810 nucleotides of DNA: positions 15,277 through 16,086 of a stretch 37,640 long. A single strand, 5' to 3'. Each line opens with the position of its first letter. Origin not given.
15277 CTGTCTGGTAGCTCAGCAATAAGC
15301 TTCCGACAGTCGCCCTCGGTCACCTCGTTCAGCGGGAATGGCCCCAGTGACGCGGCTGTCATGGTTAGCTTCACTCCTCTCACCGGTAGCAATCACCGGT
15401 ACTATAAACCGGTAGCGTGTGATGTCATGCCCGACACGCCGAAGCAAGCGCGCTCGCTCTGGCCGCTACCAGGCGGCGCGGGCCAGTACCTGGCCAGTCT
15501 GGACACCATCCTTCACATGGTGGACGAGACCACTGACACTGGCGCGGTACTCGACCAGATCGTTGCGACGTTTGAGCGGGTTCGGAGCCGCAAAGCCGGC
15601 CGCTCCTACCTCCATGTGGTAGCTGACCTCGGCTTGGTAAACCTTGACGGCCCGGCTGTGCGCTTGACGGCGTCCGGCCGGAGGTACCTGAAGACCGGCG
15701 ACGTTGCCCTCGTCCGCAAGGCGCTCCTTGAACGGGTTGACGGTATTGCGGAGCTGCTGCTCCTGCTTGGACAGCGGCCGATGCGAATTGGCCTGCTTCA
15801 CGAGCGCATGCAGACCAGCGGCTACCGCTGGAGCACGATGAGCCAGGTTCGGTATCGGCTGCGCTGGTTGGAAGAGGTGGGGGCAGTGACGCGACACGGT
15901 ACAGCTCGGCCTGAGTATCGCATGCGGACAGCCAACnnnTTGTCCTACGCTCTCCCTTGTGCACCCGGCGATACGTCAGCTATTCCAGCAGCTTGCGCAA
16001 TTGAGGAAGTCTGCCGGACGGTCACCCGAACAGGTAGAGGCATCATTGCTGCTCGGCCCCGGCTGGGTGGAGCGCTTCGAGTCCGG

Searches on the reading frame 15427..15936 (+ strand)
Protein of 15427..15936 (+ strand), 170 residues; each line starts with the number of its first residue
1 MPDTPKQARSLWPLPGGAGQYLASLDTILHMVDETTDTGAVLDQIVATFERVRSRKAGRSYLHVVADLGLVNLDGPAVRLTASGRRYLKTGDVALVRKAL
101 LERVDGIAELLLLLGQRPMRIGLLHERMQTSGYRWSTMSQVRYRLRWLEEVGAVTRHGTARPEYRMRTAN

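Call 10: search_protein_families(library=pfam, proteins=[window:15427-15936:+], max_evalue=0.01)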
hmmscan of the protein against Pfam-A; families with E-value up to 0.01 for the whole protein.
window:15427-15936:+ (170 aa): 2 families
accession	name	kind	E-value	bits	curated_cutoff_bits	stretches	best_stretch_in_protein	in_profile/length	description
PF08461.16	HTH_12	-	0.0012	19.1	21.4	1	117-160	12-54/66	Ribonuclease R winged-helix domain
PF22181.1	TarS_linker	-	0.0029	18.4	27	0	20-53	3-36/100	Glycosyl transferase TarS linker domain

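Call 12: search_solved_structures(query=window:15427-15936:+, max_evalue=10, show_alignments=2)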
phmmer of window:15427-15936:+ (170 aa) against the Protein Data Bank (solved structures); distinct sequences matched with E-value up to 10: 5.
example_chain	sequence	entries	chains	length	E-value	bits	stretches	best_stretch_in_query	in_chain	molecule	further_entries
3mcz_A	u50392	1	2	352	0.0026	21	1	32-92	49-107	O-methyltransferase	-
8iuf_AB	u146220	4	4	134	0.015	18.5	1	8-78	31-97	NDUFAB1-alpha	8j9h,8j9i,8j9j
8iuf_AC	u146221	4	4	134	0.016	18.4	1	8-78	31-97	NDUFAB1-beta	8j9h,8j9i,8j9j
4hfq_A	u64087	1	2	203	0.068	16.4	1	7-66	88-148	MutT/nudix family protein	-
10xl_B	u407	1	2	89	0.52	13.5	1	30-98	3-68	Chromosomal replication initiator protein DnaA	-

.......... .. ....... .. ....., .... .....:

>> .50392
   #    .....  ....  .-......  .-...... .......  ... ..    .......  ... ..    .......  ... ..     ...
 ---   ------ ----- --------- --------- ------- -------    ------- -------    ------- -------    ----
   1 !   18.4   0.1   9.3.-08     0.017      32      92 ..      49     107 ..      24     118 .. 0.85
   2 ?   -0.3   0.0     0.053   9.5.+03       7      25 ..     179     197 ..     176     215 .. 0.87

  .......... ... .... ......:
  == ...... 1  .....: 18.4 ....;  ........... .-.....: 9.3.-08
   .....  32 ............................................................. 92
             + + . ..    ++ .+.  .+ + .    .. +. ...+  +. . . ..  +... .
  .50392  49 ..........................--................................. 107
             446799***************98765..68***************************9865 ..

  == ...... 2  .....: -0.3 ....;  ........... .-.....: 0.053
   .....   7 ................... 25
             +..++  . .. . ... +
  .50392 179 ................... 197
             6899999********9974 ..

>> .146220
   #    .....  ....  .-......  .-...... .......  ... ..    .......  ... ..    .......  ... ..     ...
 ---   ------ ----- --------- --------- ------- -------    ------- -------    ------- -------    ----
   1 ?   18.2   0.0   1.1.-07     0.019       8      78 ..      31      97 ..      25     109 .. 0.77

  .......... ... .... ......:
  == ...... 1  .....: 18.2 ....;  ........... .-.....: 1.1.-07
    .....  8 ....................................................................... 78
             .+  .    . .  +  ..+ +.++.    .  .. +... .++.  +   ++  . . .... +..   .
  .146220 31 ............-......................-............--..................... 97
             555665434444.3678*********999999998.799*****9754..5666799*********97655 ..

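Call 23: find_homologous_proteins(query=window:15427-15936:+, max_evalue=0.001)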
Query window:15427-15936:+ (170 aa): 50 proteins with E <= 0.001 among 412 candidates.
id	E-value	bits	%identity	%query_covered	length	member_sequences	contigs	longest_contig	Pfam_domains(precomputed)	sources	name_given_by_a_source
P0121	1.2e-105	368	100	100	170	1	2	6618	-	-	-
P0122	2.4e-88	312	84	100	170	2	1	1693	-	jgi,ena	jgi:hypothetical protein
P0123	2.2e-86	306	85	99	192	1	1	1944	-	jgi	jgi:hypothetical protein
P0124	6.2e-85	301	79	100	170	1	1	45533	-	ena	-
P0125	4.3e-82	292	78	100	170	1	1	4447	-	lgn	-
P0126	3.8e-79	282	76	98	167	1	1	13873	-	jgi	jgi:hypothetical protein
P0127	6.3e-74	265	73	100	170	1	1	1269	-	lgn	-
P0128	5.9e-72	259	69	98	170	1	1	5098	-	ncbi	-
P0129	5.2e-71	256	70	97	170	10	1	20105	-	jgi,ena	jgi:hypothetical protein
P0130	3.5e-64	234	64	98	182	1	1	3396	-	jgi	jgi:hypothetical protein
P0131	2.0e-62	228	61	98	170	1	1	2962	-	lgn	-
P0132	7.7e-59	216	60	96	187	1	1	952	-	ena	-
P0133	2.5e-58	215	60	95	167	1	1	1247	-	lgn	-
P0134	5.6e-58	213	60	96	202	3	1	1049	-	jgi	-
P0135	3.7e-48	182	53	96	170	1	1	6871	PF08461.17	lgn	-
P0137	5.7e-47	178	53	98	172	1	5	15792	-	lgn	-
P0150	7.1e-41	158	49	94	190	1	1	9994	-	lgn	-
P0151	1.2e-40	157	48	96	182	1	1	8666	-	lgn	-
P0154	7.8e-38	148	49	95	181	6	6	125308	-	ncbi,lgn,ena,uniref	ncbi:hypothetical protein WDY80_23870 (plasmid) [Gordonia hongkongensis]|uniref:hypothetical protein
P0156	1.5e-36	144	48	98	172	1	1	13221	PF25947.1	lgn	-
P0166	3.2e-31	126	41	92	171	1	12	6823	-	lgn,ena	-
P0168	7.9e-27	112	39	95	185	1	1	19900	PF08461.17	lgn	-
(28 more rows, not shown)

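Call 25: find_related_loci(query=A2, collection=metagenome_contigs, flank=2500)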
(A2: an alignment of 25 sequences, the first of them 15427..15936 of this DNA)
Query A2 (170 aa) in metagenome_contigs; peptide patterns used: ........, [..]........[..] (x = any residue, [..] = any of these).
201 stretches matched a pattern; 10 encode a relative of the query (tblastn E <= 1e-3); 10 distinct loci.
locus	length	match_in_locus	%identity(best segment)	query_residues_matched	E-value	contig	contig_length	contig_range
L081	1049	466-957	60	3-166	1e-68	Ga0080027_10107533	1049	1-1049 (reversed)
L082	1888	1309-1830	50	1-166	2e-50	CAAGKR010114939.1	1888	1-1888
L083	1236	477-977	49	1-166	2e-51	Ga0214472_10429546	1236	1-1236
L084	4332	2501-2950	34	5-154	3e-25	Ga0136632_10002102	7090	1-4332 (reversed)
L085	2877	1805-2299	36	10-169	6e-25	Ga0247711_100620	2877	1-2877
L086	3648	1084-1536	34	10-158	2e-23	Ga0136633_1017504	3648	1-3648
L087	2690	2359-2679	36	5-111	1e-19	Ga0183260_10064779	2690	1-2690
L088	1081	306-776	27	4-156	9e-12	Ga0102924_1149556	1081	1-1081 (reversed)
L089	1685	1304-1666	29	2-120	6e-10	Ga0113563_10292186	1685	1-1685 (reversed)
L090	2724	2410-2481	58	4-27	1e-5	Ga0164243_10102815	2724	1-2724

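Call 27: find_encoding_contigs(protein=P0168, flank=3000, max_places=1)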
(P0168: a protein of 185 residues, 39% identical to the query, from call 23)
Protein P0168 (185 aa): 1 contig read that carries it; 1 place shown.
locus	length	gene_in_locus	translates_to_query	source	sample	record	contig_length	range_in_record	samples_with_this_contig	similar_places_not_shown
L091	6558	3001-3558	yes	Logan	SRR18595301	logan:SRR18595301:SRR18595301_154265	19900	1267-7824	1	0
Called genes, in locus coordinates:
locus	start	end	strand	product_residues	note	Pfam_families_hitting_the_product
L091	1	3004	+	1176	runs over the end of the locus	PF00176:SNF2-rel_dom, PF00270:DEAD (weak), PF04851:ResIII, PF00271:Helicase_C, PF13020:NOV_C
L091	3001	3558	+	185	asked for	PF08461:WHD_RNase_R (faint)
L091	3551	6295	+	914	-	PF06634:DUF1156, PF01170:UPF0020 (faint)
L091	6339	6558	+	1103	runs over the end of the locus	PF18731:HEPN_Swt1, PF04465:DUF499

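Call 28: find_encoding_contigs(protein=P0154, flank=3000, max_places=1)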
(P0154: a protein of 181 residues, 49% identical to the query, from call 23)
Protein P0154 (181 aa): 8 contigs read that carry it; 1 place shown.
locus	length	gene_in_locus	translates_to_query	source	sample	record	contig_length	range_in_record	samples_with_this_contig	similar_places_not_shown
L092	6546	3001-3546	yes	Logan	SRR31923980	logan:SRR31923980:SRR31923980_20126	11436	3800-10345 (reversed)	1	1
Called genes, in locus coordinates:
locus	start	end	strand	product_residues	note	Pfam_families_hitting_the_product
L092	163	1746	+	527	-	PF00805:Pentapeptide, PF13576:Pentapeptide_3 (faint), PF13599:Pentapeptide_4 (faint), PF00805:Pentapeptide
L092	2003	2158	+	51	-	-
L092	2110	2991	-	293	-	PF01555:N6_N4_Mtase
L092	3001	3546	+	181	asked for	-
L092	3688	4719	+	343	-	-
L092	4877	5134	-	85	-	-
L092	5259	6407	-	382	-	-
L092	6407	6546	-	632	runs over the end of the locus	PF13476:AAA_23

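Call 29: find_encoding_contigs(protein=P0166, flank=3000, max_places=1)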
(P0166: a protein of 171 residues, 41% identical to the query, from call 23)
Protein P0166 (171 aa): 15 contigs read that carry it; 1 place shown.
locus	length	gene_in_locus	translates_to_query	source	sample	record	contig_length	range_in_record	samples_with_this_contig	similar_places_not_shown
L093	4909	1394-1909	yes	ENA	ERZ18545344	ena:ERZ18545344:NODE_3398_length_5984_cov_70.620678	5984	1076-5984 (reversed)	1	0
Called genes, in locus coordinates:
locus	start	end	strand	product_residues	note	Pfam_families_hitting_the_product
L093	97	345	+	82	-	-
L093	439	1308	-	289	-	PF01170:UPF0020 (faint), PF01555:N6_N4_Mtase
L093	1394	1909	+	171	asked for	-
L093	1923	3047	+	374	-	PF13560:HTH_31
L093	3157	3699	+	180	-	-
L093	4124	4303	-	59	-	-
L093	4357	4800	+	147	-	-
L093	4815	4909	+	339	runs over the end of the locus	PF00665:rve, PF13683:rve_3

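Call 30: find_encoding_contigs(protein=P0150, flank=3000, max_places=1)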
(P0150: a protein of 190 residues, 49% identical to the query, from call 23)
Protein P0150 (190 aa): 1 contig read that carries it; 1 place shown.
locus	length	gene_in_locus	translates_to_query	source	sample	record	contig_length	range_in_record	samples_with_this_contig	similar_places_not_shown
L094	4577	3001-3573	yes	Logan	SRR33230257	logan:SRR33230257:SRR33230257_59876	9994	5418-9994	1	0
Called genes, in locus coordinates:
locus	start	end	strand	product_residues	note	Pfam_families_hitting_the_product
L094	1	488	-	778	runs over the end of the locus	PF13175:AAA_15 (faint), PF13304:AAA_21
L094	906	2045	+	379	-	PF13560:HTH_31 (weak)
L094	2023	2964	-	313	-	PF01555:N6_N4_Mtase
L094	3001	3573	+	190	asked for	-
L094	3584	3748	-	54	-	-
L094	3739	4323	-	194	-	-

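Call 32: find_encoding_contigs(protein=P0126, flank=2500, max_places=1)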
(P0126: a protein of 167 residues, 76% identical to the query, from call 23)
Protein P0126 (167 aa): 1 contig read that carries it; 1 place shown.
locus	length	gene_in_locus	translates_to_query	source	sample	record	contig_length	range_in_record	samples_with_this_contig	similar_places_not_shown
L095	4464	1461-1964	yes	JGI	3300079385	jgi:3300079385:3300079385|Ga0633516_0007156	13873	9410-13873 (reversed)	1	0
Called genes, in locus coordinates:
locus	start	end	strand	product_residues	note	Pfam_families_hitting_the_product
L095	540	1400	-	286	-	PF01555:N6_N4_Mtase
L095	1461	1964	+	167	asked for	-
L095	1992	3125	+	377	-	PF13560:HTH_31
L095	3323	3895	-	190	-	-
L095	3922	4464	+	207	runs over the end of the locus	PF13604:AAA_30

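Call 33: find_encoding_contigs(protein=P0129, flank=2500, max_places=1)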
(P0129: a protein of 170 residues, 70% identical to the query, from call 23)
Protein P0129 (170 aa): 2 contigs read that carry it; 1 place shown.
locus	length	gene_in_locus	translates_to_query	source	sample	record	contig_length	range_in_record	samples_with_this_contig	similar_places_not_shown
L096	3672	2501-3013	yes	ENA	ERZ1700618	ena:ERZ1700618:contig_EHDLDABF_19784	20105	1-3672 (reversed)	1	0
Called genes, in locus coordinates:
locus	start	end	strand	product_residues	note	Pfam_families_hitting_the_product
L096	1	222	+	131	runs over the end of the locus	PF01850:PIN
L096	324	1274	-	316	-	PF04909:Amidohydro_2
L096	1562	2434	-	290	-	PF01555:N6_N4_Mtase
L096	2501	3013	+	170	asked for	-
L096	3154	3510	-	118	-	-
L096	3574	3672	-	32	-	?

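Call 34: find_encoding_contigs(protein=P0135, flank=2500, max_places=1)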
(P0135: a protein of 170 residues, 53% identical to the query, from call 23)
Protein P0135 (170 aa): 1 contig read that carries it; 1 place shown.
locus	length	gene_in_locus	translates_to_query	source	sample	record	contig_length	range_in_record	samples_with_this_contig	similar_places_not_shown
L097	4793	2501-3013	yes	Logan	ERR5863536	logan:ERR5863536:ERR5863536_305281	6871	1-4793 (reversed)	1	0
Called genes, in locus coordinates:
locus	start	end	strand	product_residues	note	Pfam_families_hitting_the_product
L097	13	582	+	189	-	-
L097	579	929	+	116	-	-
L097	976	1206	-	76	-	PF12728:HTH_17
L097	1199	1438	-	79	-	PF12728:HTH_17 (weak)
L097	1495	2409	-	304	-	PF01555:N6_N4_Mtase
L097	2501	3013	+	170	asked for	PF08461:WHD_RNase_R (faint)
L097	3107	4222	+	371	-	PF13560:HTH_31 (weak)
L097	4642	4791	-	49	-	?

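Call 35: find_encoding_contigs(protein=P0137, flank=2500, max_places=1)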
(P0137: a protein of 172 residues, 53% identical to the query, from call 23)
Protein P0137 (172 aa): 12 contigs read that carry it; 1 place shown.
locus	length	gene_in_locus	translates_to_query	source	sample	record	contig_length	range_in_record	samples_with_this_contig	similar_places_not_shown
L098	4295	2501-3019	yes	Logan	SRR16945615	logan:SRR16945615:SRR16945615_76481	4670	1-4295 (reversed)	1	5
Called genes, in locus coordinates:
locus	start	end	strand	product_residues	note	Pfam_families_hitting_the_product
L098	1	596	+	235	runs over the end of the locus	-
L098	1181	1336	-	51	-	PF13031:DUF3892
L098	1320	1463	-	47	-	-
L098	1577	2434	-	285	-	PF01555:N6_N4_Mtase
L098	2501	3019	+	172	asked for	-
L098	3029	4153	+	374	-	PF01381:HTH_3 (weak), PF13560:HTH_31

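Call 36: find_encoding_contigs(protein=P0151, flank=2500, max_places=1)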
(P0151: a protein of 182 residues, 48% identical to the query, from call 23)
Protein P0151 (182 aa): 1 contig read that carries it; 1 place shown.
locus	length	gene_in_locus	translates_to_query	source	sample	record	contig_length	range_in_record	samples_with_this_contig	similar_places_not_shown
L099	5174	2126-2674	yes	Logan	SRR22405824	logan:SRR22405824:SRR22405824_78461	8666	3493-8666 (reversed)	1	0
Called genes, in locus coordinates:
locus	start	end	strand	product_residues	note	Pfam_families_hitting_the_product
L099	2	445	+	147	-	?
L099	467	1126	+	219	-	-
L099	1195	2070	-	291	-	PF01555:N6_N4_Mtase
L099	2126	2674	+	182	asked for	-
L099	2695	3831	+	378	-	PF13560:HTH_31 (faint)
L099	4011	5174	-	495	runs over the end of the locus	PF00370:FGGY_N, PF02782:FGGY_C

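Call 37: find_encoding_contigs(protein=P0156, flank=2500, max_places=1)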
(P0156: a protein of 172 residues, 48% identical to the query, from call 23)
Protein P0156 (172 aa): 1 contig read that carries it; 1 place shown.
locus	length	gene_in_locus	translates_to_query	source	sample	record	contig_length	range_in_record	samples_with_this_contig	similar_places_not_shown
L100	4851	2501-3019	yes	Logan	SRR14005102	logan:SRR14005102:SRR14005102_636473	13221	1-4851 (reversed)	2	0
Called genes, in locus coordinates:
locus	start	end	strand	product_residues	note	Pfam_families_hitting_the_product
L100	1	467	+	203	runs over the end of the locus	-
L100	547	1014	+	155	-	-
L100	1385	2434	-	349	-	PF01555:N6_N4_Mtase, PF23359:Lsr2_DNA-bd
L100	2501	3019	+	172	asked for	PF25947:WHD_halo_double (weak)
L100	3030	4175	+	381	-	PF13560:HTH_31 (weak)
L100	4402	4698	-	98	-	-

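Call 48: predict_structure(alignment_id=A2)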
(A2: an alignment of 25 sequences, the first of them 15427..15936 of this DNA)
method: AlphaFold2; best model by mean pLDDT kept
length: 170 residues; sequences in the alignment: 25
mean_pLDDT: 93.6   pTM: 0.87
mean pLDDT of the five models: 93.6, 93.5, 93.0, 90.9, 89.8
residues with pLDDT >= 90: 152; 70-90: 12; 50-70: 1; < 50: 5
segments of 3 or more residues with pLDDT < 50: 1-4
pLDDT, mean of each block of 10 residues (from residue 1): 64 92 98 98 98 96 96 96 98 97 96 97 97 92 96 94 86
secondary structure, 60 per line:
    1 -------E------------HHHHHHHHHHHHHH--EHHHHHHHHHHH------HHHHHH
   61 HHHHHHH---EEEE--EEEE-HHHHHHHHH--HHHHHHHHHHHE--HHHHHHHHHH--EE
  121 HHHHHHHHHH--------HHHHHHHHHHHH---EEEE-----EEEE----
elements in order: H21-34 H38-48 H55-67 E71-74 E77-80 H82-90 H93-103 H107-116 H121-130 H139-150 E154-157 E163-166

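Call 52: fold_search(model_id=the predicted structure, library=pdb)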
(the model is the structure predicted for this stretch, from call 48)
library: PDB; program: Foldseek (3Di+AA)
matches with E <= 10: 936; with E <= 0.001: 0
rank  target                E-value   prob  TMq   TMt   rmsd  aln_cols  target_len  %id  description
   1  8e4y                  9.6e-03  0.91  0.29  0.10  11.8       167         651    8  Cryo-EM structure of human glycerol-3-phosphate acyltransferase 1 (GPAT1) in complex with 2-oxohexadecyl-CoA (released 2022-12-21)
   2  3jth_B                1.7e-02  1.00  0.35  0.62   4.2        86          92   20  Crystal structure of a transcriptional regulator HlyU from Vibrio vulnificus CMCP6 (released 2010-03-16)
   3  3lmm_D                2.6e-02  0.69  0.27  0.09  15.1       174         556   12  Crystal Structure of the DIP2311 protein from Corynebacterium diphtheriae, Northeast Structural Genomics Consortium Ta (released 2010-02-16)
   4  4k2e_A                3.4e-02  1.00  0.37  0.62   3.6        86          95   19  HlyU from Vibrio cholerae N16961 (released 2014-04-30)
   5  9zd6_B                3.4e-02  0.80  0.30  0.16  12.6       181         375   19  Bacterial interstrand DNA crosslink glycosylase AlkX/YcaQ bound to DNA (released 2026-01-14)
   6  3jth_A                3.8e-02  1.00  0.36  0.60   5.5        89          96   18  Crystal structure of a transcriptional regulator HlyU from Vibrio vulnificus CMCP6 (released 2010-03-16)
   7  4ooi_B                4.0e-02  1.00  0.37  0.62   3.5        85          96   19  Reduced HlyU from Vibrio cholerae N16961 (released 2014-12-31)
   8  6lbs_E                4.0e-02  0.77  0.32  0.36   9.2       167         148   12  Crystal structure of yeast Stn1 (released 2020-07-15)
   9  2uwm_A                5.1e-02  0.82  0.30  0.27  14.4       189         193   10  C-TERMINAL DOMAIN(WH2-WH4) OF ELONGATION FACTOR SELB IN COMPLEX WITH SECIS RNA (released 2007-05-08)
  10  5vyv_B                5.4e-02  0.44  0.25  0.25  14.4       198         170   13  Crystal structure of a protein of unknown function YceH/ECK1052 involved in membrane biogenesis from Escherichia coli (released 2017-06-07)
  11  4k2e_B                5.7e-02  1.00  0.31  0.55   1.5        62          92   21  HlyU from Vibrio cholerae N16961 (released 2014-04-30)
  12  5znx                  5.7e-02  1.00  0.37  0.63   3.5        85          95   19  Crystal structure of CM14-treated HlyU from Vibrio vulnificus (released 2019-04-10)
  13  2fok_A                6.4e-02  0.99  0.51  0.17   6.3       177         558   12  STRUCTURE OF RESTRICTION ENDONUCLEASE FOKI (released 1998-06-17)
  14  6h1c_A                7.2e-02  1.00  0.33  0.42   2.2        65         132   20  Structure of Ferric uptake regulator from Pseudomonas aeruginosa with manganese. (released 2019-07-31)
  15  3lmm_B                7.2e-02  0.51  0.27  0.09  14.9       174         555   14  Crystal Structure of the DIP2311 protein from Corynebacterium diphtheriae, Northeast Structural Genomics Consortium Ta (released 2010-02-16)
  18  5hnf_A                8.5e-02  0.95  0.56  0.37   9.5       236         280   10  Crystal structure of pyrene- and phenanthrene-modified DNA in complex with the BpuJ1 endonuclease binding domain (released 2016-08-17)
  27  2vla_A                1.1e-01  0.93  0.57  0.37   8.8       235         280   10  Crystal structure of restriction endonuclease BpuJI recognition domain in complex with cognate DNA (released 2008-05-06)
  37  2fok_B                1.4e-01  0.41  0.28  0.10  12.1       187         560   14  STRUCTURE OF RESTRICTION ENDONUCLEASE FOKI (released 1998-06-17)
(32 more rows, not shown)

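Call 56: search_protein_families(library=ncbifam, proteins=[window:15427-15936:+], max_evalue=0.01)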
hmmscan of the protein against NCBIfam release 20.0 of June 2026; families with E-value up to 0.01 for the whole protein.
window:15427-15936:+ (170 aa): 1 family
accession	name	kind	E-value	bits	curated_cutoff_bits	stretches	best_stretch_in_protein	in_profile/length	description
NF050184.1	VpaChn25_0724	subfamily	3.5e-06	27.1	65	1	123-157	23-56/88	VpaChn25_0724 family phage protein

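Call 71: search_protein_representatives(alignment_id=A2)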
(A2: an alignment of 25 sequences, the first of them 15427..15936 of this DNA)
Query: 25 sequences, 170 profile positions. Proteins with E-value up to 0.001 (for the whole library): 807; up to 1e-10: 380; up to 1e-30: 42. The best 150 are listed.
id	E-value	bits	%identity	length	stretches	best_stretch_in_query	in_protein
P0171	5.1e-63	228.1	-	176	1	3-169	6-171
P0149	1.7e-62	226.4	-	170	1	1-168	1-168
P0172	6.4e-62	224.5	-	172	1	5-168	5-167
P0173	3.6e-60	218.8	-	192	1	5-168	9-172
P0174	1.9e-59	216.4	-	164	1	9-166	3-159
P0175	5.1e-56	205.3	-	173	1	4-167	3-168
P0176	4.5e-55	202.2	-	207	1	6-167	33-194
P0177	2.0e-53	196.8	-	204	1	6-168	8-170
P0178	6.9e-52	191.8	-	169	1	5-167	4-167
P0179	8.7e-52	191.5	-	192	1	5-168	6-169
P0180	7.3e-51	188.5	-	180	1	11-167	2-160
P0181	4.7e-50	185.9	-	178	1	7-167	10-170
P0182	1.4e-49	184.3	-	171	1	4-157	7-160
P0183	4.2e-49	182.8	-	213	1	5-165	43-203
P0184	8.3e-49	181.8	-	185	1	3-168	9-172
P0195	1.0e-37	145.7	-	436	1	7-156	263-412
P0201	4.4e-32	127.4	-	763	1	9-156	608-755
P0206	3.6e-31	124.4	-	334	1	6-157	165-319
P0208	6.9e-31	123.5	-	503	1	6-160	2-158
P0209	7.8e-31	123.3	-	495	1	5-159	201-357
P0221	2.0e-29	118.7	-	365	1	5-158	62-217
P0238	2.2e-27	112.1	-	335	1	7-159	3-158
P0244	1.1e-26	109.8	-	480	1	9-158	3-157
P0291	1.5e-21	93.1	-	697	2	6-160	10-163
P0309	6.7e-20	87.7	-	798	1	5-160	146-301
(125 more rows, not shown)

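Call 72: search_protein_families(library=pfam, proteins=[P0201, P0208, P0244, P0238, P0209, P0309, P0291, P0221, P0206, P0195], max_evalue=0.001)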
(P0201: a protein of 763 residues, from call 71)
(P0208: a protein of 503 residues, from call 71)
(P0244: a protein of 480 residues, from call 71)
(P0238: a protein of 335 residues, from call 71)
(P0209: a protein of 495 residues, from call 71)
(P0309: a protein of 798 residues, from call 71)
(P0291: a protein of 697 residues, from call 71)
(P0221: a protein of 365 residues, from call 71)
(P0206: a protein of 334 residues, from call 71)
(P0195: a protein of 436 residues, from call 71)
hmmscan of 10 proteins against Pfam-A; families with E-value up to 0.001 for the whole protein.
P0201 (763 aa): 1 family
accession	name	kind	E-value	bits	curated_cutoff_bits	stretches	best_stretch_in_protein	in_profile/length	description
PF03235.19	GmrSD_N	-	4.2e-29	102.5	33.2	1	12-253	3-198/199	GmrSD restriction endonuclease, N-terminal domain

P0208 (503 aa): 1 family
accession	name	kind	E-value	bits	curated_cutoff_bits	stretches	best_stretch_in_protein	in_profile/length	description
PF14947.12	HTH_45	-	0.00091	19.6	25.5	0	57-87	38-68/77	Winged helix-turn-helix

P0244 (480 aa): 5 families
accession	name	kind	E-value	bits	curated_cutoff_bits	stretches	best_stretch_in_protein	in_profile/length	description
PF07728.20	AAA_5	-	1.2e-19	71.2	22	1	236-383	3-139/139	AAA domain (dynein-related subfamily)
PF00004.35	AAA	-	6.2e-10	40.1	21.2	1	236-385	2-125/131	ATPase family associated with various cellular activities (AAA)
PF13401.12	AAA_22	-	8.5e-09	36.3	27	1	232-340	5-110/130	AAA domain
PF20720.3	nSTAND3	-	0.00011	22.4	27.2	1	225-283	10-62/155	Novel STAND NTPase 3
PF13191.12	AAA_16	-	0.00026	22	32.6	0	233-325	25-144/167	AAA ATPase domain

P0238 (335 aa): 1 family
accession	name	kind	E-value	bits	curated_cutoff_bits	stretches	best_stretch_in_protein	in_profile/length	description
PF14947.12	HTH_45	-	1.6e-06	28.5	25.5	1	52-87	33-68/77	Winged helix-turn-helix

P0209 (495 aa): 4 families
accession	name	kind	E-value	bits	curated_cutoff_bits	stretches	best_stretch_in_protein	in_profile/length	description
PF04471.18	Mrr_cat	-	7.4e-14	52.3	21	1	78-152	41-115/115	Restriction endonuclease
PF05066.19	HARE-HTH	-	3e-12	47.2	25.9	1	3-68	1-58/71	HB1, ASXL, restriction endonuclease HTH domain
PF18899.5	DUF5655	-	3.2e-08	34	24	1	393-492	9-105/109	Domain of unknown function (DUF5655)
PF22722.2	NA-iREase1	-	9.5e-05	22.8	27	1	76-150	24-106/106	NACHT-associated inactive Restriction Endonuclease 1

P0309 (798 aa): 1 family
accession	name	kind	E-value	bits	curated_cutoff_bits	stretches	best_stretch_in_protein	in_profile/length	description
PF00626.27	Gelsolin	-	5.3e-05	23.4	21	0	26-91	11-75/76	Gelsolin repeat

P0291 (697 aa): 0 families

P0221 (365 aa): 1 family
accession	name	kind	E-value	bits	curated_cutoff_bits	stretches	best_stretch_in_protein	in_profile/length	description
PF18899.5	DUF5655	-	1.4e-09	38.4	24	1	245-353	2-107/109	Domain of unknown function (DUF5655)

P0206 (334 aa): 2 families
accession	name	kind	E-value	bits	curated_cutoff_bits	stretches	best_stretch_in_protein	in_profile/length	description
PF04471.18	Mrr_cat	-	1.6e-25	89.9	21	1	1-114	4-115/115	Restriction endonuclease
PF22722.2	NA-iREase1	-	2.1e-08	34.6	27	1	6-111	1-105/106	NACHT-associated inactive Restriction Endonuclease 1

P0195 (436 aa): 4 families
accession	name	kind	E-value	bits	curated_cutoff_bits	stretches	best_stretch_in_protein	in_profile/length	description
PF04471.18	Mrr_cat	-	1.3e-26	93.4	21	1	103-217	3-115/115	Restriction endonuclease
PF05066.19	HARE-HTH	-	8.1e-15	55.4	25.9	1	3-77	3-70/71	HB1, ASXL, restriction endonuclease HTH domain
PF22722.2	NA-iREase1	-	7.1e-12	45.7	27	1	109-214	1-105/106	NACHT-associated inactive Restriction Endonuclease 1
PF09821.14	AAA_assoc_C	-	2e-06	28.8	27.6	1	318-411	18-117/119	C-terminal AAA-associated domain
